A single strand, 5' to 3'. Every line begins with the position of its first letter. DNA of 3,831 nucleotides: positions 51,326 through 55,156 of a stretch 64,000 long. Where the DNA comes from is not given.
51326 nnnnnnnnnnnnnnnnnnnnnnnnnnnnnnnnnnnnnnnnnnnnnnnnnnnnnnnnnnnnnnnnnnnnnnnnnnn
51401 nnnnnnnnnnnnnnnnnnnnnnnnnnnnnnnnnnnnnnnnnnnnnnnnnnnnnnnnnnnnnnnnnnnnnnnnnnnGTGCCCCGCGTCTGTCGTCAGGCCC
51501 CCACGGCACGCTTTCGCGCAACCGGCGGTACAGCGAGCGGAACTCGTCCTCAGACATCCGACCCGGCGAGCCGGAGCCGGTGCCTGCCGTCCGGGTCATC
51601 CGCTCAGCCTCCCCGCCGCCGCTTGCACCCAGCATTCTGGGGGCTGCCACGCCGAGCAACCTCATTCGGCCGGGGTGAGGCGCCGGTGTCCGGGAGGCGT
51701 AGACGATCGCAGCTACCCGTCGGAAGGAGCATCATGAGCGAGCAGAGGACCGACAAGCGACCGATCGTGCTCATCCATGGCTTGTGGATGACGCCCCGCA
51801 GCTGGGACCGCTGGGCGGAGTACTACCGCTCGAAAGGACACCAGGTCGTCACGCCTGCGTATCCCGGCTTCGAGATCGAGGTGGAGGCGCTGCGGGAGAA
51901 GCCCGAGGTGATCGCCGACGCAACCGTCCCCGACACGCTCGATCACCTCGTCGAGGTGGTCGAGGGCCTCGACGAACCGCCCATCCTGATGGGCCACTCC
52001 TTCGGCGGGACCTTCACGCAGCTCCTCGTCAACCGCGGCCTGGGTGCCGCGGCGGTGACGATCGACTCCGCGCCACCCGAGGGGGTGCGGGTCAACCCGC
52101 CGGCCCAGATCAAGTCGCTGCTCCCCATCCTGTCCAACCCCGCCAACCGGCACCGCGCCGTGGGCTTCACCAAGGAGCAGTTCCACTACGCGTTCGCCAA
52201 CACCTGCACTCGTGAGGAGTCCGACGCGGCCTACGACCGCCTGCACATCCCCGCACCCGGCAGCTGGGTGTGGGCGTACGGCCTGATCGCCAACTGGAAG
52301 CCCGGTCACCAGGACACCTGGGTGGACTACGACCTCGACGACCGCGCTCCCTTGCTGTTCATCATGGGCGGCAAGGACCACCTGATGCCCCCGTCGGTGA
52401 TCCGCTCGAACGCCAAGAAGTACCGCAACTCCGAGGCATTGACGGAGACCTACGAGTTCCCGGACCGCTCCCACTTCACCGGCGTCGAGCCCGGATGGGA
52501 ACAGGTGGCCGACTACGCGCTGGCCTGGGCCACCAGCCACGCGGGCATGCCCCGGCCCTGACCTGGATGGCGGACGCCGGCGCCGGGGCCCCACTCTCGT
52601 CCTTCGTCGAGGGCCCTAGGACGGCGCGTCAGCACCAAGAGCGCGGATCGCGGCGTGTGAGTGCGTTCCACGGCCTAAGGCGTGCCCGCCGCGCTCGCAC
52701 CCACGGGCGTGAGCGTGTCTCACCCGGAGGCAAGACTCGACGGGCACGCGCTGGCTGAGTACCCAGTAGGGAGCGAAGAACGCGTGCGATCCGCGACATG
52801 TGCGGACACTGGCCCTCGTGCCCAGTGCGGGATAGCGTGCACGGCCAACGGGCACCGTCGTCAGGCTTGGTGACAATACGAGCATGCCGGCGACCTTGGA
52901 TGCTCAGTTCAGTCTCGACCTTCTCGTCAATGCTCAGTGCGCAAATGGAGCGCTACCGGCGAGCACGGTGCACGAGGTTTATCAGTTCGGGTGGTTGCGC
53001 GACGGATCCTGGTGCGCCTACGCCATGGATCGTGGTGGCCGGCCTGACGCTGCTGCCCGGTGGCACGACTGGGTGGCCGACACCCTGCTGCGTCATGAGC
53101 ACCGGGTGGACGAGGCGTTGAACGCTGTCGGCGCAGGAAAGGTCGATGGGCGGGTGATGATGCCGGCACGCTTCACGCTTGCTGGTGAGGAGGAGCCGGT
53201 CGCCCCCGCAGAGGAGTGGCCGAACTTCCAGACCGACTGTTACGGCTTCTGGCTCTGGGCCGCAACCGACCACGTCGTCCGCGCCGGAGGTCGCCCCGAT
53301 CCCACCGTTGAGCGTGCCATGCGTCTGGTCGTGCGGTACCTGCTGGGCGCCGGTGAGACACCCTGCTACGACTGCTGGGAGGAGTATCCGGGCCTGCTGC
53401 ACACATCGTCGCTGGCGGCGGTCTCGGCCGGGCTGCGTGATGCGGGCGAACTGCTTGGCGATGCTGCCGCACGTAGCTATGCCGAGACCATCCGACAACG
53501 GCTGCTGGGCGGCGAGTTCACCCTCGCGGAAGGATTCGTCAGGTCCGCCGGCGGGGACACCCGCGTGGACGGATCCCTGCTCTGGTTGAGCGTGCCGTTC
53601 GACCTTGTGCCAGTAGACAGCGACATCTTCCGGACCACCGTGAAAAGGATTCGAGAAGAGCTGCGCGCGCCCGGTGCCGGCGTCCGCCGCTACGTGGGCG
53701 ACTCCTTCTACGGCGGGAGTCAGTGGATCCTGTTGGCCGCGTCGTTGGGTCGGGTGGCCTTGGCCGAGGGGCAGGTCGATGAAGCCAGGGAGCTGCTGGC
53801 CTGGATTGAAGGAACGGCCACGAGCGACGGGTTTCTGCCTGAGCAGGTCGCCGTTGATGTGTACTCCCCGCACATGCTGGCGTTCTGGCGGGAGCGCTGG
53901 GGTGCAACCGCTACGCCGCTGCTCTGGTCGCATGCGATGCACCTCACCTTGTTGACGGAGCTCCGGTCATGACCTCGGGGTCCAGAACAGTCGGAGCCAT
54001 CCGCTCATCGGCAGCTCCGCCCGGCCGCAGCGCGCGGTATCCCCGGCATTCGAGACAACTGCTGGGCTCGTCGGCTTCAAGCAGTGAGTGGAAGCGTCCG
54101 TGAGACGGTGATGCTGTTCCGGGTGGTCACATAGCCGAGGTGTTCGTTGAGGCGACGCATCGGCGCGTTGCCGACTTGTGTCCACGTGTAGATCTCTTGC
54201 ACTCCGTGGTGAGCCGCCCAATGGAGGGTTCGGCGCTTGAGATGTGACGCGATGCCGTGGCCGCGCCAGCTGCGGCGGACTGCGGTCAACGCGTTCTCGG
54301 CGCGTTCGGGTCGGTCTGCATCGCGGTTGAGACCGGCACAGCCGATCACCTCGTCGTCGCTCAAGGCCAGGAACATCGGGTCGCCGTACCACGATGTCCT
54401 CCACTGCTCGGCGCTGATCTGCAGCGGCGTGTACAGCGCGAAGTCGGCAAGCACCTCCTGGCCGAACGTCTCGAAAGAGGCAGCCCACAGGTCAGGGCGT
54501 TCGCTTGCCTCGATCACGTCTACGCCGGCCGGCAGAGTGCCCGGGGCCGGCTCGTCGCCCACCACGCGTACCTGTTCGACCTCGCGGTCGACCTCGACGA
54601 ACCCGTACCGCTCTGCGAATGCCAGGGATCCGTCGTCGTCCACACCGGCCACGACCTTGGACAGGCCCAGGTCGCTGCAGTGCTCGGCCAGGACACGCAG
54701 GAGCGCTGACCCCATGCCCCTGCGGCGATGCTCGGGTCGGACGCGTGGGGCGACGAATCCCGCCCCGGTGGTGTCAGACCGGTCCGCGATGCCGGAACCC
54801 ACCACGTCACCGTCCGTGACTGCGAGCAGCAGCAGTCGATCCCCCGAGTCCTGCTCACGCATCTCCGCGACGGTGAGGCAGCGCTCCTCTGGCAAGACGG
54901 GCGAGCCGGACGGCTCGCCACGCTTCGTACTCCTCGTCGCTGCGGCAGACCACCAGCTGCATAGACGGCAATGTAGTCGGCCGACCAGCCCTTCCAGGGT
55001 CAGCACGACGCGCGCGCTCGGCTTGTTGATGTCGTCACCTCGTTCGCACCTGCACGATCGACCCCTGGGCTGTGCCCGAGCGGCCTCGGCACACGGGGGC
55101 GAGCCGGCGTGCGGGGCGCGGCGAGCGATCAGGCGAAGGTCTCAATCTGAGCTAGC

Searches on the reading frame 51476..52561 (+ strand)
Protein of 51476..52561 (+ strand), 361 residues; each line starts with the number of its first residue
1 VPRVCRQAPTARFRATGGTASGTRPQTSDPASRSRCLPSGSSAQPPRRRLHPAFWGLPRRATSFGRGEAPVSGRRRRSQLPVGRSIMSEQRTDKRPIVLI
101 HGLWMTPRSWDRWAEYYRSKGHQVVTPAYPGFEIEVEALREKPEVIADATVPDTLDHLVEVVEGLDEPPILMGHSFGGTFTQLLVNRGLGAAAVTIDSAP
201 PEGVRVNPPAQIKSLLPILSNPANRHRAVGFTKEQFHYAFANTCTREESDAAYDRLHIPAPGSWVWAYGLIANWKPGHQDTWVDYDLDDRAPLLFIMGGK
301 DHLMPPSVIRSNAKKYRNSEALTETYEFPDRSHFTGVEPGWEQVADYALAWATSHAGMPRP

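Call 31: search_protein_families(library=pfam, proteins=[window:51476-52561:+], max_evalue=0.001)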
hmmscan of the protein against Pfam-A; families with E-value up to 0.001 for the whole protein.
window:51476-52561:+ (361 aa): 3 families
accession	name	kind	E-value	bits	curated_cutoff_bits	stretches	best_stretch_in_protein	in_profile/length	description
PF12697.13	Abhydrolase_6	-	3.4e-18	67.5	26.3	1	97-337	1-208/217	Alpha/beta hydrolase family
PF00561.26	Abhydrolase_1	-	3.3e-11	43.8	25.8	1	96-335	2-240/245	alpha/beta hydrolase fold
PF12146.15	Hydrolase_4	-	4.3e-06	26.6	27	1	97-324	7-225/239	Serine aminopeptidase, S33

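Call 32: search_protein_families(library=padloc, proteins=[window:51476-52561:+], max_evalue=0.001)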
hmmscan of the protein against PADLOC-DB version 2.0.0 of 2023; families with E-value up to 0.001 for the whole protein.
window:51476-52561:+ (361 aa): 0 families

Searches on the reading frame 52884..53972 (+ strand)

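Call 31: search_protein_families(library=pfam, proteins=[window:52884-53972:+], max_evalue=0.001)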
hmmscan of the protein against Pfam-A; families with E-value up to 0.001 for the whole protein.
window:52884-53972:+ (362 aa): 1 family
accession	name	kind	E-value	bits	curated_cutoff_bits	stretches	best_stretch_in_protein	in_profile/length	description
PF00723.27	Glyco_hydro_15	-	1.1e-14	54.6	22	1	18-295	19-337/427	Glycosyl hydrolases family 15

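Call 32: search_protein_families(library=padloc, proteins=[window:52884-53972:+], max_evalue=0.001)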
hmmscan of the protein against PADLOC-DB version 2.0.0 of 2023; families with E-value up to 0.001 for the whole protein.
window:52884-53972:+ (362 aa): 0 families

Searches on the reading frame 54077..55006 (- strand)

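Call 31: search_protein_families(library=pfam, proteins=[window:54077-55006:-], max_evalue=0.001)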
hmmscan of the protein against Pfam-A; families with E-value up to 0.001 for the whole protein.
window:54077-55006:- (309 aa): 7 families
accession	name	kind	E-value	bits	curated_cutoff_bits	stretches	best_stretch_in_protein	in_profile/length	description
PF00583.31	Acetyltransf_1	-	2.2e-28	99.3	20.7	2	203-292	23-116/116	Acetyltransferase (GNAT) family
PF13508.13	Acetyltransf_7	-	1.5e-17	64.2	27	2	59-138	5-84/84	Acetyltransferase (GNAT) domain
PF13302.13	Acetyltransf_3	-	3.3e-14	54.2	25.4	1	202-292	45-137/138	Acetyltransferase (GNAT) domain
PF13673.13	Acetyltransf_10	-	5.8e-12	46.1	23.6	1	48-145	21-116/128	Acetyltransferase (GNAT) domain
PF08445.16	FR47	-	1.8e-07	31.5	22.1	1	85-141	25-82/86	FR47-like protein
PF13480.13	Acetyltransf_6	-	4.3e-06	27.4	22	0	49-124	64-138/143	Acetyltransferase (GNAT) domain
PF14542.12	Acetyltransf_CG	-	8.2e-05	23.1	30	0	241-270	30-59/80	GCN5-related N-acetyl-transferase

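Call 32: search_protein_families(library=padloc, proteins=[window:54077-55006:-], max_evalue=0.001)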
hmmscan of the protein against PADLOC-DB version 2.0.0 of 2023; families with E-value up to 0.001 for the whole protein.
window:54077-55006:- (309 aa): 0 families
